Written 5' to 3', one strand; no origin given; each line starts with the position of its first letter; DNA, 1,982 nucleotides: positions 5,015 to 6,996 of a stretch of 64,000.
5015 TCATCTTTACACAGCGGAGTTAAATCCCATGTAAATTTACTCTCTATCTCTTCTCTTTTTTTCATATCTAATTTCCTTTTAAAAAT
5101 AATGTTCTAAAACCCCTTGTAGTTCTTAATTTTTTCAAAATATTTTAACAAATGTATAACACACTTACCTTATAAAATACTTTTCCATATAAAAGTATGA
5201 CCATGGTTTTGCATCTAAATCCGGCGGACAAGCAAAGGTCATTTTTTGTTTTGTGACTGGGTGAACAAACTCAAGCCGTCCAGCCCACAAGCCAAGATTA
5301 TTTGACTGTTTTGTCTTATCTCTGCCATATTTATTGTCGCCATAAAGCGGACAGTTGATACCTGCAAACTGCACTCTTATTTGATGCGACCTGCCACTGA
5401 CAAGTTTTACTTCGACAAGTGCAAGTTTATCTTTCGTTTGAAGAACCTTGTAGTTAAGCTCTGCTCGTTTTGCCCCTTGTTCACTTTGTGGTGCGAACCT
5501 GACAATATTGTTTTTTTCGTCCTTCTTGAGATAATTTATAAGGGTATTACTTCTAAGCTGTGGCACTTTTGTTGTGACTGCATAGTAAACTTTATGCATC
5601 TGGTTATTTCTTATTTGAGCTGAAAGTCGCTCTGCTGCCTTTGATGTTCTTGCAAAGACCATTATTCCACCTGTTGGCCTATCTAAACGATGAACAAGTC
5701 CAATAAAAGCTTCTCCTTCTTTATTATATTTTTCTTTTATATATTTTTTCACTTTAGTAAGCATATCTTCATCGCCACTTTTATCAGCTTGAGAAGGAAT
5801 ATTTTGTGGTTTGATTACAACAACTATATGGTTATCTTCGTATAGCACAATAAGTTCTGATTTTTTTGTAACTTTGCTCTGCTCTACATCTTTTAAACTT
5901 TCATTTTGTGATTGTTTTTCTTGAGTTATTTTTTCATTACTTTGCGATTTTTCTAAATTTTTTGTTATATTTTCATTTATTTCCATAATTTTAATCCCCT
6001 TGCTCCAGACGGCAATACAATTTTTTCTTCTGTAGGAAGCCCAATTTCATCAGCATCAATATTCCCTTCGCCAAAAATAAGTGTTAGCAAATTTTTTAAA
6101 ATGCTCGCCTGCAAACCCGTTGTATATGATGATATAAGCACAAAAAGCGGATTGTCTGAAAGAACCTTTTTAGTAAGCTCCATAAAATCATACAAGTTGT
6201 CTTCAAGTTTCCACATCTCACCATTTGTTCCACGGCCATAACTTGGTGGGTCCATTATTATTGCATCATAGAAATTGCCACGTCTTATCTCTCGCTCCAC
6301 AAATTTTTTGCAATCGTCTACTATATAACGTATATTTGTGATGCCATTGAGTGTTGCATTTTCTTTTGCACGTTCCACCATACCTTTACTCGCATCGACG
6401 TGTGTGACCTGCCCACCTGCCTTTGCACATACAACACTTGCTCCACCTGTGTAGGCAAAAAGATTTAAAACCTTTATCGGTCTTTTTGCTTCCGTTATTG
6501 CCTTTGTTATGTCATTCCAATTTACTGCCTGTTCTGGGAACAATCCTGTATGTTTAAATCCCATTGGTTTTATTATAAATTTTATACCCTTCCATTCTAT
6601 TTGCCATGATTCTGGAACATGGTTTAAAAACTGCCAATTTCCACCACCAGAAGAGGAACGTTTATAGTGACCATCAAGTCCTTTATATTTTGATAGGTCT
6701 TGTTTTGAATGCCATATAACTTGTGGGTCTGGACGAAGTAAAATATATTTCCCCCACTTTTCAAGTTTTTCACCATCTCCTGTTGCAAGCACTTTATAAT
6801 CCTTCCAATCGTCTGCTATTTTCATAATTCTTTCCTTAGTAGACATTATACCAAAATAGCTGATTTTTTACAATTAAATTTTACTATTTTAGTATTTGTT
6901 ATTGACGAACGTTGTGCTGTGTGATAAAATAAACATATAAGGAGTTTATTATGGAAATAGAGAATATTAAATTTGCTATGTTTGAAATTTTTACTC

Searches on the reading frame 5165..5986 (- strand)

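Call 26: search_protein_families(library=pfam, proteins=[window:5165-5986:-])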
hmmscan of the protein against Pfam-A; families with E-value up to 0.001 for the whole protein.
window:5165-5986:- (273 aa): 1 family
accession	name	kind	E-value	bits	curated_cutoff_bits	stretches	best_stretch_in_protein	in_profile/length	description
PF00849.27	PseudoU_synth_2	-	5.8e-32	111.5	26.8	1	53-208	1-151/152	RNA pseudouridylate synthase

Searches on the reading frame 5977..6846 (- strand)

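Call 26: search_protein_families(library=pfam, proteins=[window:5977-6846:-])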
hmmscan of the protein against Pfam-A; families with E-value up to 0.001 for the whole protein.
window:5977-6846:- (289 aa): 7 families
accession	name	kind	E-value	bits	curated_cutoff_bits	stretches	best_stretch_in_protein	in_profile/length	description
PF10672.15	Methyltrans_SAM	-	1.7e-14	54.2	27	1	75-207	80-210/286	S-adenosylmethionine-dependent methyltransferase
PF13649.12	Methyltransf_25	-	3.3e-06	28.1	27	1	126-183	1-59/97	Methyltransferase domain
PF13847.12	Methyltransf_31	-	3.5e-05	24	27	1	125-240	6-112/145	Methyltransferase domain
PF09445.16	Methyltransf_15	-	0.00011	22.2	22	1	126-214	4-94/165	RNA cap guanine-N2 methyltransferase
PF03602.21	Cons_hypoth95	-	0.00019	21.6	24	1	122-201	41-122/182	Conserved hypothetical protein 95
PF08241.18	Methyltransf_11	-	0.00039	21.4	21.2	0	133-181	7-53/95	Methyltransferase domain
PF01209.24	Ubie_methyltran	-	0.00093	19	20.1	0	109-182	34-110/233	ubiE/COQ5 methyltransferase family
